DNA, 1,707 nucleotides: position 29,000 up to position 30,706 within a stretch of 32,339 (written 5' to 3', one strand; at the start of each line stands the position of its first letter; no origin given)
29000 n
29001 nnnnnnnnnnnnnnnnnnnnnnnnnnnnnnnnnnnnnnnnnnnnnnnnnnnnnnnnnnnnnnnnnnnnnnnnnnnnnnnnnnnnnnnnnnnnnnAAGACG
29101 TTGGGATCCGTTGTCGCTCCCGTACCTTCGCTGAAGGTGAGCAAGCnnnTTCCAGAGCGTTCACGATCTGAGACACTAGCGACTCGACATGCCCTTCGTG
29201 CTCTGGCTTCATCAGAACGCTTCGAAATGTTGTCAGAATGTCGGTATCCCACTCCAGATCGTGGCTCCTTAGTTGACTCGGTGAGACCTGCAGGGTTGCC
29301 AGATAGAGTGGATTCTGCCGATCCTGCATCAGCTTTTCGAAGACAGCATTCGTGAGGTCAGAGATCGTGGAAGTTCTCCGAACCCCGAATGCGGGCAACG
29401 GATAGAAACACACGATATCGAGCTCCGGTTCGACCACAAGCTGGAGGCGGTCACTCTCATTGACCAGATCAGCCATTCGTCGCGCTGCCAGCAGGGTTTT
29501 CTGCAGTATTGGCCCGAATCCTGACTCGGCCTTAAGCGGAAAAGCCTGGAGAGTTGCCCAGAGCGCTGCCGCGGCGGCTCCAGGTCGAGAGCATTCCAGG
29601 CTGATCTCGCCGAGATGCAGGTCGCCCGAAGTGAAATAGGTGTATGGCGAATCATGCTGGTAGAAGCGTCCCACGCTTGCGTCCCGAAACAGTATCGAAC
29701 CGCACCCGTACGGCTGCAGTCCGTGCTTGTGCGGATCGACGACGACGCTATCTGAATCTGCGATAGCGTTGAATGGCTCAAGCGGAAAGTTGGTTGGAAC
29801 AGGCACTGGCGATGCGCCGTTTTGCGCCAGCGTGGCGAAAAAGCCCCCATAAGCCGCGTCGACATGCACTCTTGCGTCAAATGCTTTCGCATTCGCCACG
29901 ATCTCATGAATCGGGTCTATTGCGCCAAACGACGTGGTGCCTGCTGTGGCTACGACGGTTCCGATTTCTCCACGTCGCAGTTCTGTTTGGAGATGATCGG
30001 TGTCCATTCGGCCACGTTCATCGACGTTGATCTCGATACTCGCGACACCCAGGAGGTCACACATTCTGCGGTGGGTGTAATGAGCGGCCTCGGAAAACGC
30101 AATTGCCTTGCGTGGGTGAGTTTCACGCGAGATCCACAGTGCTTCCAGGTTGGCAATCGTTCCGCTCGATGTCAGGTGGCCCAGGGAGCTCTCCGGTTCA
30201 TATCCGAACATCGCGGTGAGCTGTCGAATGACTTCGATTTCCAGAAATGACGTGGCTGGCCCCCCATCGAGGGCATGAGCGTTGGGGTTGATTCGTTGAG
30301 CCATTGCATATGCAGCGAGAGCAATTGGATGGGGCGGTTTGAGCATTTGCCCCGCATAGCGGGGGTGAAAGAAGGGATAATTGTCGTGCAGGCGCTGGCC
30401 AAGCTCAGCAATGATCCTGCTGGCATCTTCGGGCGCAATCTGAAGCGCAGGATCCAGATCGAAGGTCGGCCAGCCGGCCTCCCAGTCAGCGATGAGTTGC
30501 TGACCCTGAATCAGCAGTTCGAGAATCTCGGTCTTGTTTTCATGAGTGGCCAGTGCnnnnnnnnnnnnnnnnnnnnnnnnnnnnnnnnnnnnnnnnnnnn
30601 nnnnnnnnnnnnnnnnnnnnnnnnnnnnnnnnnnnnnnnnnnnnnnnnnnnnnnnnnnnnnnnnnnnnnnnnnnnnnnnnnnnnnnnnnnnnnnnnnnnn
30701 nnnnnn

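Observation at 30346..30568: MFS transporter and PLP decarboxylase frames are contiguous across a single TGA, and the decarboxylase N-terminus has no ATG/GTG/TTG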

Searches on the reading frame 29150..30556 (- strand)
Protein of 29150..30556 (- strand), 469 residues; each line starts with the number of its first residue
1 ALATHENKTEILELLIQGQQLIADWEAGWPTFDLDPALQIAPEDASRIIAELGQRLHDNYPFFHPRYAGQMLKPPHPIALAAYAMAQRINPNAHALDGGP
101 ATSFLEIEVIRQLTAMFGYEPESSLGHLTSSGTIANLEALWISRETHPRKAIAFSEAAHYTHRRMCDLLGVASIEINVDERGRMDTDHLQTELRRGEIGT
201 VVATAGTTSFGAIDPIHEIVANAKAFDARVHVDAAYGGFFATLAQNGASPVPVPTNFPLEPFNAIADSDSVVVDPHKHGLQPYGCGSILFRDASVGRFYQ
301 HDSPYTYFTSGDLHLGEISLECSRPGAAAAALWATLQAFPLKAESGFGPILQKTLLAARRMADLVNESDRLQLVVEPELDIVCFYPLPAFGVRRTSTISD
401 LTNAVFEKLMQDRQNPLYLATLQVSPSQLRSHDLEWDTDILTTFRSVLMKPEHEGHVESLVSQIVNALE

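Call 4: search_protein_families(library=pfam, proteins=[window:29150-30556:-], max_evalue=0.01)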
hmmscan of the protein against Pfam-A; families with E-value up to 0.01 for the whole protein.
window:29150-30556:- (469 aa): 4 families
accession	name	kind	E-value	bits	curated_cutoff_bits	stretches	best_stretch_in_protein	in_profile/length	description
PF00282.25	Pyridoxal_deC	-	2.9e-29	102.4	27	1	34-384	8-372/375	Pyridoxal-dependent decarboxylase conserved domain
PF00266.25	Aminotran_5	-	6.8e-07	29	21.5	1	136-235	75-177/371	Aminotransferase class-V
PF01212.27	Beta_elim_lyase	-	6.2e-06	26.2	27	1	115-286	43-207/288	Beta-eliminating lyase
PF00155.27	Aminotran_1_2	-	7.4e-05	22.5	19.7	1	128-242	70-194/361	Aminotransferase class I and II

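Call 5: find_homologous_proteins(query=window:29150-30556:-, max_evalue=1e-10)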
Query window:29150-30556:- (469 aa): 8000 proteins with E <= 1e-10 among 8000 candidates; the best 120 are listed.
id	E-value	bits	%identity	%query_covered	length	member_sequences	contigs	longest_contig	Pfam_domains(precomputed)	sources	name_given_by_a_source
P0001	2.4e-256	869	100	82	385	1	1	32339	PF00282.26,PF00266.26,PF01212.28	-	-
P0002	9.1e-251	851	81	100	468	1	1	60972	PF00282.26,PF00155.28,PF00266.26,PF01212.28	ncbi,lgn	ncbi:aminotransferase class V-fold PLP-dependent enzyme [soil metagenome]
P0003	5.2e-209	713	68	99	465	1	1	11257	PF00282.26,PF00155.28,PF00266.26,PF01212.28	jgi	jgi:glutamate/tyrosine decarboxylase-like PLP-dependent enzyme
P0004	1.1e-207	709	68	98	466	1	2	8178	PF00282.26,PF00155.28,PF00266.26,PF01212.28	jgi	jgi:glutamate/tyrosine decarboxylase-like PLP-dependent enzyme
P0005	5.9e-201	686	61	99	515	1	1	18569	PF00282.26,PF00155.28,PF00266.26,PF01212.28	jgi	jgi:glutamate/tyrosine decarboxylase-like PLP-dependent enzyme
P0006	2.8e-199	681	66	99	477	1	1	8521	PF00282.26,PF00155.28,PF00266.26,PF01212.28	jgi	jgi:glutamate/tyrosine decarboxylase-like PLP-dependent enzyme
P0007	6.9e-190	650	64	97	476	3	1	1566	PF00282.26,PF00155.28,PF00266.26,PF01212.28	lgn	-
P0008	1.0e-185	636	63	97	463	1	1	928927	PF00282.26,PF00266.26,PF01212.28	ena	-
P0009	1.0e-183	629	63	97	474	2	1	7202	PF00282.26,PF00155.28,PF00266.26,PF01212.28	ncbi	-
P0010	1.8e-180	619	62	97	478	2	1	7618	PF00282.26,PF00155.28,PF00266.26,PF01212.28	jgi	jgi:glutamate/tyrosine decarboxylase-like PLP-dependent enzyme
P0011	2.9e-180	618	64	95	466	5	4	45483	PF00282.26,PF00155.28,PF00266.26,PF01212.28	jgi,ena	-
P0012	3.3e-179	615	61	97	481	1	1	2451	PF00282.26,PF00155.28,PF00266.26,PF01212.28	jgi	jgi:glutamate/tyrosine decarboxylase-like PLP-dependent enzyme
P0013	1.7e-178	612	62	99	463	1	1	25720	PF00282.26,PF00155.28,PF01212.28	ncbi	ncbi:MAG: pyridoxal phosphate-dependent decarboxylase family protein [Thermomicrobiales bacterium]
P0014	3.4e-177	608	61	96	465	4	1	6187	PF00282.26,PF00155.28,PF00266.26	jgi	-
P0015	4.0e-176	604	60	97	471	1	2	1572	PF00282.26,PF00155.28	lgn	-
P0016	4.1e-176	604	61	99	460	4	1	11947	PF00282.26,PF00155.28,PF00266.26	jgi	jgi:glutamate/tyrosine decarboxylase-like PLP-dependent enzyme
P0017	5.5e-176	604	64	92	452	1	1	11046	PF00282.26,PF00155.28,PF00266.26,PF01212.28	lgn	-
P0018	7.5e-176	604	61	97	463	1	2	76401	PF00282.26,PF00266.26,PF01212.28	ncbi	ncbi:MAG: pyridoxal phosphate-dependent decarboxylase family protein [Thermomicrobiales bacterium]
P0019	1.5e-175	603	61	96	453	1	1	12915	PF00282.26,PF00155.28,PF00266.26,PF01212.28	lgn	-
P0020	2.8e-175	602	61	97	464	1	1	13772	PF00282.26,PF00155.28,PF00266.26,PF01212.28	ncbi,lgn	ncbi:MAG: aspartate aminotransferase family protein [Thermomicrobiales bacterium]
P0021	1.5e-174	599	62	96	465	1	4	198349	PF00282.26,PF00155.28,PF00266.26,PF01212.28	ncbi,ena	-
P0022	1.5e-174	599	60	96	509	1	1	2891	PF00282.26,PF00155.28,PF00266.26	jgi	jgi:glutamate/tyrosine decarboxylase-like PLP-dependent enzyme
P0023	3.6e-174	598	61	97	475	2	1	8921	PF00282.26,PF00155.28,PF00266.26,PF01212.28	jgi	jgi:glutamate/tyrosine decarboxylase-like PLP-dependent enzyme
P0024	3.7e-174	598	60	99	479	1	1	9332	PF00282.26,PF00155.28,PF00266.26,PF01212.28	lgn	-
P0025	5.9e-174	597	60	96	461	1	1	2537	PF00282.26,PF00155.28,PF00266.26,PF01212.28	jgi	-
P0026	1.4e-173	596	60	96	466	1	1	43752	PF00282.26,PF00155.28,PF00266.26,PF01212.28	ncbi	-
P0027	1.6e-173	596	61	99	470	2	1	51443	PF00282.26,PF00155.28,PF00266.26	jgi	-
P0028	3.4e-173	595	61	98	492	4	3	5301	PF00282.26,PF00155.28,PF00266.26,PF01212.28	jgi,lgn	jgi:glutamate/tyrosine decarboxylase-like PLP-dependent enzyme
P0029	4.7e-173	594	59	99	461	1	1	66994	PF00282.26,PF00155.28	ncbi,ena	-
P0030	5.8e-173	594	63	95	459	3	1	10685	PF00282.26,PF00155.28,PF00266.26,PF01212.28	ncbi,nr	ncbi:MAG: aminotransferase class V-fold PLP-dependent enzyme [Thermomicrobiales bacterium]|nr:aminot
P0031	6.5e-173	594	60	96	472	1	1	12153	PF00282.26,PF00155.28,PF00266.26,PF01212.28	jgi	jgi:glutamate/tyrosine decarboxylase-like PLP-dependent enzyme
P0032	6.9e-173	594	61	97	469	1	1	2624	PF00282.26,PF00155.28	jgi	jgi:glutamate/tyrosine decarboxylase-like PLP-dependent enzyme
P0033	7.9e-173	594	60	97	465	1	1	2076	PF00282.26,PF00155.28,PF01212.28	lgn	-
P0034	8.3e-173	594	61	96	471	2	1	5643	PF00282.26,PF00155.28,PF00266.26,PF01212.28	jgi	jgi:glutamate/tyrosine decarboxylase-like PLP-dependent enzyme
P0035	1.0e-172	593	60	100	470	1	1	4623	PF00282.26,PF00155.28,PF00266.26,PF01212.28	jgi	jgi:glutamate/tyrosine decarboxylase-like PLP-dependent enzyme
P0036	1.2e-172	593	58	99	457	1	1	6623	PF00282.26,PF00155.28,PF00266.26,PF01212.28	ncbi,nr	ncbi:MAG: aminotransferase class V-fold PLP-dependent enzyme [Acidobacteria bacterium]|nr:aminotrans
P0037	1.3e-172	593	61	96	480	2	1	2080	PF00282.26,PF00155.28,PF00266.26,PF01212.28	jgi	jgi:glutamate/tyrosine decarboxylase-like PLP-dependent enzyme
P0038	2.0e-172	592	61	97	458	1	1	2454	PF00282.26,PF00155.28,PF00266.26,PF01212.28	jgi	jgi:glutamate/tyrosine decarboxylase-like PLP-dependent enzyme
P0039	3.1e-172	592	60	98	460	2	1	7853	PF00282.26,PF00155.28,PF00266.26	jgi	-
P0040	3.9e-172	591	61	95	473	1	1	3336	PF00282.26,PF00155.28,PF00266.26,PF01212.28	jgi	jgi:glutamate/tyrosine decarboxylase-like PLP-dependent enzyme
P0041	4.0e-172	591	60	95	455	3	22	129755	PF00282.26,PF00155.28,PF00266.26,PF01212.28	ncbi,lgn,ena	-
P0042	8.9e-172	590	61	95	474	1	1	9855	PF00282.26,PF00155.28,PF00266.26,PF01212.28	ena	-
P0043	1.3e-171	590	61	97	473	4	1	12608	PF00282.26,PF00155.28,PF00266.26,PF01212.28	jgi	jgi:glutamate/tyrosine decarboxylase-like PLP-dependent enzyme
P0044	1.4e-171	590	61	97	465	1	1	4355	PF00282.26,PF00266.26,PF01212.28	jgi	jgi:glutamate/tyrosine decarboxylase-like PLP-dependent enzyme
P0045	1.9e-171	589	60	95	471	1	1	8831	PF00282.26,PF00155.28,PF00266.26,PF01212.28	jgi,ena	-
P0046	2.1e-171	589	58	98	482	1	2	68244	PF00282.26,PF00155.28,PF00266.26,PF01212.28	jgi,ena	-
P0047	2.6e-171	589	57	96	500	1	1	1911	PF00282.26,PF00266.26,PF01212.28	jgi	-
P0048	4.5e-171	588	61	97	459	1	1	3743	PF00282.26,PF00155.28,PF00266.26,PF01212.28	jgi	jgi:glutamate/tyrosine decarboxylase-like PLP-dependent enzyme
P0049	6.2e-171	587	60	96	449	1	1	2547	PF00282.26,PF00155.28,PF00266.26,PF01212.28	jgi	-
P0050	7.4e-171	587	58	96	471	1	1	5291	PF00282.26,PF00155.28,PF00266.26,PF01212.28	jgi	-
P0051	9.2e-171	587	58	97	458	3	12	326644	PF00282.26,PF00155.28,PF01212.28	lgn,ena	-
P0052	9.8e-171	587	58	98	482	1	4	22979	PF00282.26,PF00155.28,PF00266.26,PF01212.28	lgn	-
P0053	1.0e-170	587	58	98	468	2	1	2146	PF00282.26,PF00155.28,PF00266.26,PF01212.28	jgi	-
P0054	1.1e-170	587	59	98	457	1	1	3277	PF00282.26,PF00155.28,PF00266.26,PF01212.28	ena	-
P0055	1.2e-170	586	60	97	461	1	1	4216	PF00282.26,PF00155.28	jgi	jgi:glutamate/tyrosine decarboxylase-like PLP-dependent enzyme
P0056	1.3e-170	586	57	99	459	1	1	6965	PF00282.26,PF00155.28,PF00266.26,PF01212.28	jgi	-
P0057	1.5e-170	586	59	98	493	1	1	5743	PF00282.26,PF00155.28,PF00266.26,PF01212.28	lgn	-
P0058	1.8e-170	586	60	98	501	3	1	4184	PF00282.26,PF00155.28,PF00266.26,PF01212.28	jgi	jgi:glutamate/tyrosine decarboxylase-like PLP-dependent enzyme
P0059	2.0e-170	586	58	99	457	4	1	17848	PF00282.26,PF00155.28,PF00266.26,PF01212.28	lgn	-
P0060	2.0e-170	586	60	96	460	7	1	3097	PF00282.26,PF00155.28,PF01212.28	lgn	-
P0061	2.4e-170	585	58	98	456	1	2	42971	PF00282.26,PF00155.28,PF01212.28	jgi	-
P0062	2.4e-170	585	58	99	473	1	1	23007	PF00282.26,PF00155.28,PF00266.26,PF01212.28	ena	-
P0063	2.5e-170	585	61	98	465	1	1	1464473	PF00282.26,PF00155.28,PF00266.26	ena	-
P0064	3.4e-170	585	58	99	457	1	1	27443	PF00282.26,PF00155.28,PF01212.28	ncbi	-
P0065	3.6e-170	585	58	99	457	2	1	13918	PF00282.26,PF00155.28,PF00266.26,PF01212.28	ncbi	-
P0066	4.0e-170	585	58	99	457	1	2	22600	PF00282.26,PF00155.28,PF00266.26,PF01212.28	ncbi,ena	ncbi:MAG: aminotransferase class I/II-fold pyridoxal phosphate-dependent enzyme [Acidobacteriota bac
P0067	4.2e-170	585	61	94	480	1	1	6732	PF00282.26,PF00155.28,PF00266.26,PF01212.28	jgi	jgi:glutamate/tyrosine decarboxylase-like PLP-dependent enzyme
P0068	5.8e-170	584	58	100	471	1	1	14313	PF00282.26,PF00155.28,PF01212.28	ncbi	-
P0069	1.1e-169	583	59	99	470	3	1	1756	PF00282.26,PF00155.28,PF00266.26,PF01212.28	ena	-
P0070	1.3e-169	583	60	96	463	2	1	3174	PF00282.26,PF01212.28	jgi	jgi:glutamate/tyrosine decarboxylase-like PLP-dependent enzyme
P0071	1.5e-169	583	57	99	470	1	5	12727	PF00282.26,PF00155.28,PF00266.26,PF01212.28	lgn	-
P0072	2.1e-169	582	58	98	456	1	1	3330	PF00282.26,PF00155.28,PF00266.26,PF01212.28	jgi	jgi:glutamate/tyrosine decarboxylase-like PLP-dependent enzyme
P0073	3.4e-169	582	59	97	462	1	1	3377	PF00282.26,PF00155.28,PF00266.26,PF01212.28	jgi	jgi:glutamate/tyrosine decarboxylase-like PLP-dependent enzyme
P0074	3.6e-169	582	62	95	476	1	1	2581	PF00282.26,PF00155.28,PF00266.26,PF01212.28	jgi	-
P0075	4.1e-169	581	59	97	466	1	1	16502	PF00282.26,PF00155.28,PF00266.26,PF01212.28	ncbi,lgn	-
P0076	4.1e-169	581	58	99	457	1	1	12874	PF00282.26,PF00155.28,PF00266.26,PF01212.28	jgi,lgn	jgi:glutamate/tyrosine decarboxylase-like PLP-dependent enzyme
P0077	4.1e-169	581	61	94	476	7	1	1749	PF00282.26,PF00155.28,PF00266.26,PF01212.28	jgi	jgi:glutamate/tyrosine decarboxylase-like PLP-dependent enzyme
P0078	5.5e-169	581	60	99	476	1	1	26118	PF00282.26,PF00155.28,PF00266.26,PF01212.28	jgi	-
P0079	6.3e-169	581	57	100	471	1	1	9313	PF00282.26,PF00155.28,PF00266.26,PF01212.28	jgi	jgi:glutamate/tyrosine decarboxylase-like PLP-dependent enzyme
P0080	7.5e-169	581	59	98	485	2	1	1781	PF00282.26,PF00155.28,PF00266.26,PF01212.28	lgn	-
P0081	9.5e-169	580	58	99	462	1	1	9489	PF00282.26,PF00155.28,PF00266.26,PF01212.28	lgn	-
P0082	9.8e-169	580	58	99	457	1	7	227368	PF00282.26,PF00155.28,PF00266.26,PF01212.28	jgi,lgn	-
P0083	1.0e-168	580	59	98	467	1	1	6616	PF00282.26,PF00155.28,PF00266.26,PF01212.28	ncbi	-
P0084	1.0e-168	580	59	99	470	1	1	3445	PF00282.26,PF00155.28,PF00266.26,PF01212.28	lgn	-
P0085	1.1e-168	580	59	97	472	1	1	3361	PF00282.26,PF00155.28,PF00266.26,PF01212.28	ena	-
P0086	1.2e-168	580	60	95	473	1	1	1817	PF00282.26,PF00155.28,PF00266.26,PF01212.28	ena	-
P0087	1.4e-168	580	58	98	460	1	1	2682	PF00282.26,PF00155.28,PF00266.26,PF01212.28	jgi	jgi:glutamate/tyrosine decarboxylase-like PLP-dependent enzyme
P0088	1.5e-168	580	57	100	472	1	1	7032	PF00282.26,PF00155.28,PF00266.26,PF01212.28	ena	-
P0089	1.9e-168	579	57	99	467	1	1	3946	PF00282.26,PF00155.28,PF00266.26,PF01212.28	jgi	jgi:glutamate/tyrosine decarboxylase-like PLP-dependent enzyme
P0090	1.9e-168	579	58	98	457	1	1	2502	PF00282.26,PF00155.28,PF00266.26,PF01212.28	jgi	jgi:glutamate/tyrosine decarboxylase-like PLP-dependent enzyme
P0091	2.1e-168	579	58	98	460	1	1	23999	PF00282.26,PF00155.28,PF00266.26,PF01212.28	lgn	-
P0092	2.3e-168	579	58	99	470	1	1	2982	PF00282.26,PF00155.28,PF00266.26,PF01212.28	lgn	-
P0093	3.0e-168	579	59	98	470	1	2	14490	PF00282.26,PF00155.28,PF00266.26,PF01212.28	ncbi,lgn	-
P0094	4.1e-168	578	58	99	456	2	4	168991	PF00282.26,PF00155.28,PF00266.26,PF01212.28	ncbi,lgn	-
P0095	4.7e-168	578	58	98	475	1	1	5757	PF00282.26,PF00155.28,PF00266.26,PF01212.28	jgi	jgi:glutamate/tyrosine decarboxylase-like PLP-dependent enzyme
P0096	4.8e-168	578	57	99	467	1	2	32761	PF00282.26,PF00155.28,PF00266.26,PF01212.28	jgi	jgi:glutamate/tyrosine decarboxylase-like PLP-dependent enzyme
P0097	4.8e-168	578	57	99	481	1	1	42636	PF00282.26,PF00155.28,PF00266.26,PF01212.28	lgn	-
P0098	5.8e-168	578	58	98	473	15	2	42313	PF00282.26,PF00155.28,PF01212.28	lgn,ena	-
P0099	5.9e-168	578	57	100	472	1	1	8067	PF00282.26,PF00155.28,PF01212.28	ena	-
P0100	5.9e-168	578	58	98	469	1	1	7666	PF00282.26,PF00155.28,PF00266.26,PF01212.28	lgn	-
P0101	6.6e-168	577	57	99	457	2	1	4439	PF00282.26,PF00155.28,PF00266.26,PF01212.28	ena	-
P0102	9.9e-168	577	60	98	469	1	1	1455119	PF00282.26,PF00155.28,PF00266.26,PF01212.28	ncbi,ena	-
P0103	9.9e-168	577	57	99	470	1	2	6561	PF00282.26,PF00155.28,PF00266.26,PF01212.28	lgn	-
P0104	1.0e-167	577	59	98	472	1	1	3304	PF00282.26,PF00155.28,PF00266.26,PF01212.28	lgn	-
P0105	1.2e-167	577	58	98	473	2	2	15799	PF00282.26,PF00155.28,PF00266.26,PF01212.28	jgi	jgi:glutamate/tyrosine decarboxylase-like PLP-dependent enzyme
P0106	1.2e-167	577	60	98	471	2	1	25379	PF00282.26,PF00155.28,PF00266.26,PF01212.28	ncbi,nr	ncbi:MAG TPA: aminotransferase class V-fold PLP-dependent enzyme [Thermomicrobiales bacterium]|nr:am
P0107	1.2e-167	577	57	99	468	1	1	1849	PF00282.26,PF00155.28,PF00266.26,PF01212.28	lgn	-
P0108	1.3e-167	576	58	98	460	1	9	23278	PF00282.26,PF00155.28,PF00266.26,PF01212.28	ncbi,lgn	-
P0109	1.3e-167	576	58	98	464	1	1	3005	PF00282.26,PF00155.28,PF00266.26,PF01212.28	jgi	jgi:glutamate/tyrosine decarboxylase-like PLP-dependent enzyme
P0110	1.3e-167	576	58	99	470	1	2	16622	PF00282.26,PF00266.26,PF01212.28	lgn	-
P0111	1.4e-167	576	56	99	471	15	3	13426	PF00282.26,PF00155.28,PF00266.26,PF01212.28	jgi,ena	jgi:glutamate/tyrosine decarboxylase-like PLP-dependent enzyme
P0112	1.7e-167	576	57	98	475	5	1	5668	PF00282.26,PF00155.28,PF00266.26,PF01212.28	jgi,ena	-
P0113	2.1e-167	576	58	98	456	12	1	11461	PF00282.26,PF00155.28,PF01212.28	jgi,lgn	jgi:glutamate/tyrosine decarboxylase-like PLP-dependent enzyme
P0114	2.3e-167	576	58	98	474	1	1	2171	PF00282.26,PF01212.28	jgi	jgi:glutamate/tyrosine decarboxylase-like PLP-dependent enzyme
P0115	2.3e-167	576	57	98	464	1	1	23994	PF00282.26,PF00155.28,PF01212.28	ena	-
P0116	2.7e-167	575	57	99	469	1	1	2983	PF00282.26,PF00155.28,PF00266.26,PF01212.28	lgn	-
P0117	2.7e-167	575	58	98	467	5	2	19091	PF00282.26,PF00155.28,PF00266.26,PF01212.28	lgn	-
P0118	2.7e-167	575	59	98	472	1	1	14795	PF00282.26,PF00155.28,PF00266.26,PF01212.28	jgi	jgi:glutamate/tyrosine decarboxylase-like PLP-dependent enzyme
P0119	3.3e-167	575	58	98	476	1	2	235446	PF00282.26,PF00155.28,PF00266.26,PF01212.28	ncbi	ncbi:MAG: aspartate aminotransferase family protein [Blastocatellales bacterium]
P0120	3.8e-167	575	59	97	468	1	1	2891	PF00282.26,PF00155.28,PF00266.26,PF01212.28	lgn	-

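Call 7: find_encoding_contigs(protein=P0002, flank=6000, max_places=4)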
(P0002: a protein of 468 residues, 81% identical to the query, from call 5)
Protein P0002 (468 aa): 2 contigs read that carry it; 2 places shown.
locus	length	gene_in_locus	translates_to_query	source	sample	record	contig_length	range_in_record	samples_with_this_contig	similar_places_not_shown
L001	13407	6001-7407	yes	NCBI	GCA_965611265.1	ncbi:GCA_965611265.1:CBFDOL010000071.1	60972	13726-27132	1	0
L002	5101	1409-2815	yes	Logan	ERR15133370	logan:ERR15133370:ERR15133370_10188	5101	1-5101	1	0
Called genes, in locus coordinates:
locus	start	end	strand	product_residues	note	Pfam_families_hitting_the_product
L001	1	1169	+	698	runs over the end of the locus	PF00931:NB-ARC (faint), PF13191:AAA_16 (weak), PF13401:AAA_22 (weak), PF25872:HTH_77, PF13424:TPR_12, PF17874:TPR_MalT (weak)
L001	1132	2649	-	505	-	PF01276:OKR_DC_1, PF01212:Beta_elim_lyase (weak), PF00155:Aminotran_1_2, PF00266:Aminotran_5 (weak), PF01041:DegT_DnrJ_EryC1, PF05889:SepSecS (weak), PF03711:OKR_DC_1_C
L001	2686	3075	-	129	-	-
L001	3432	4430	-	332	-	PF00892:EamA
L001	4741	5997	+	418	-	PF07690:MFS_1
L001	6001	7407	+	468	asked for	PF00282:Pyridoxal_deC, PF00155:Aminotran_1_2, PF01212:Beta_elim_lyase, PF00266:Aminotran_5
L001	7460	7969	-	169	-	PF08020:DUF1706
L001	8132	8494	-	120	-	PF06249:EutQ (weak), PF05899:Cupin_3, PF07883:Cupin_2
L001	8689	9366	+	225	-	PF00528:BPD_transp_1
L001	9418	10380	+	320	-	PF04069:OpuAC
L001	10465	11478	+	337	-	PF00005:ABC_tran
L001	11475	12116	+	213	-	PF00528:BPD_transp_1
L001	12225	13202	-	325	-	PF04087:DUF389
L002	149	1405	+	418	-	PF07690:MFS_1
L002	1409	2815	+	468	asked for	PF00282:Pyridoxal_deC, PF00155:Aminotran_1_2, PF01212:Beta_elim_lyase, PF00266:Aminotran_5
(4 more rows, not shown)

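Call 11: find_related_loci(query=window:29150-30556:-, collection=metagenome_contigs, flank=2500)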
Query window:29150-30556:- (469 aa) in metagenome_contigs; peptide patterns used: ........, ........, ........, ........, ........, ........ (x = any residue, [..] = any of these).
205 stretches matched a pattern; 134 encode a relative of the query (tblastn E <= 1e-3); the best 80 are kept; 80 distinct loci.
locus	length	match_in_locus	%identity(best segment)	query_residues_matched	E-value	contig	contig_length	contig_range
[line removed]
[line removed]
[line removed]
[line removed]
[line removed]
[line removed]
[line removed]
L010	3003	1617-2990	58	11-468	4e-174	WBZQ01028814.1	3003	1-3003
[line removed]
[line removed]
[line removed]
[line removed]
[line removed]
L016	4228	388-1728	57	7-460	2e-155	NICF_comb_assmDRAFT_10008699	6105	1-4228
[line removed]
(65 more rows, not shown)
